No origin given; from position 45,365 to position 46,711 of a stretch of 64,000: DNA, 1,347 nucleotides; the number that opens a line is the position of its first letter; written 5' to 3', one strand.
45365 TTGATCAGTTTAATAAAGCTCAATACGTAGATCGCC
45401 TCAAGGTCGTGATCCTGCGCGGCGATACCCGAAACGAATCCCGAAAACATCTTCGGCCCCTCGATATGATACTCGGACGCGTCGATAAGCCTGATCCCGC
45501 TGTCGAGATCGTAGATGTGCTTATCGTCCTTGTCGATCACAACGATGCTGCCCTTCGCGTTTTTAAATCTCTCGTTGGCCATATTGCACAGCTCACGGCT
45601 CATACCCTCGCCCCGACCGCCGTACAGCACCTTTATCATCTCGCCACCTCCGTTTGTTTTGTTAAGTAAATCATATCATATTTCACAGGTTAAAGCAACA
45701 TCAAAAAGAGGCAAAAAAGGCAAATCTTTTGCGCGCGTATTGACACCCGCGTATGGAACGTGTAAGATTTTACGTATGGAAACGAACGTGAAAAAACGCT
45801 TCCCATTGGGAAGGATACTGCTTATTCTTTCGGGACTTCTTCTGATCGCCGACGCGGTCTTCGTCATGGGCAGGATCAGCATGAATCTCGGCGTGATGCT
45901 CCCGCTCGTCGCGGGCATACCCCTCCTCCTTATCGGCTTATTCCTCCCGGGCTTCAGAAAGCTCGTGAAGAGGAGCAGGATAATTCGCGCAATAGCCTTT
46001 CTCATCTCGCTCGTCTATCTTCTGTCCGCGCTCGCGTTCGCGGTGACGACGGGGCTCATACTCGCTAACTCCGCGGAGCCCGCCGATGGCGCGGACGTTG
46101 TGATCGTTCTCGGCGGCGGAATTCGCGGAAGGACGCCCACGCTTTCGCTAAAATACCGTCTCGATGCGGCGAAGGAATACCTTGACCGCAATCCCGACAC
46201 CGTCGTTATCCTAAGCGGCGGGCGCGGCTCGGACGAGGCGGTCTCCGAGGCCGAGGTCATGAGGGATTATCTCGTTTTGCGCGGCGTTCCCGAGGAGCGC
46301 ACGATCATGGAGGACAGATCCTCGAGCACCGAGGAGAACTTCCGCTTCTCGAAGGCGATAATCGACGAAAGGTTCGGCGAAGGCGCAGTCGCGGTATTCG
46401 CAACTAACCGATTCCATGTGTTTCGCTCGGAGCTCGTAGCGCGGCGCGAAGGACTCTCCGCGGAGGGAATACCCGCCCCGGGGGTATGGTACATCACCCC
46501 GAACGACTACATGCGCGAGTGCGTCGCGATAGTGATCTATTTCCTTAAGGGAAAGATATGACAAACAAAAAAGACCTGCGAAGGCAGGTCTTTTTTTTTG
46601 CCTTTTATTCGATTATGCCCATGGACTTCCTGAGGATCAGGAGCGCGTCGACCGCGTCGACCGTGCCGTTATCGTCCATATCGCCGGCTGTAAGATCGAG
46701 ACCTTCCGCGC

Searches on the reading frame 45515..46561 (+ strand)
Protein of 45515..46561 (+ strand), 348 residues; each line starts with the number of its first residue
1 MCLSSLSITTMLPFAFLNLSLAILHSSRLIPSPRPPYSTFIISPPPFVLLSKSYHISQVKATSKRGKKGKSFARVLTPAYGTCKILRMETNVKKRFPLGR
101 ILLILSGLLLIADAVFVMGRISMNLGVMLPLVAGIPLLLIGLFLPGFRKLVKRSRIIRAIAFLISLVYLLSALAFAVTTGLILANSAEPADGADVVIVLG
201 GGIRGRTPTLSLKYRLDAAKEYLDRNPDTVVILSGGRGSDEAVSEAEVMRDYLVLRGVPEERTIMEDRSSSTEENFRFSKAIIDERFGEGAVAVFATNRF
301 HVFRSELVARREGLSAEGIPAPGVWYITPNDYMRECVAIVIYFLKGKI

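Call 56: search_protein_families(library=pfam, proteins=[window:45515-46561:+], max_evalue=0.001)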
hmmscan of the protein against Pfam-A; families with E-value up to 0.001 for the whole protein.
window:45515-46561:+ (348 aa): 1 family
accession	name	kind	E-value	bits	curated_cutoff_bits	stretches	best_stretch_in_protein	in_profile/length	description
PF02698.23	DUF218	-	1.6e-27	96.4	27.6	1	194-325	1-110/133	DUF218 domain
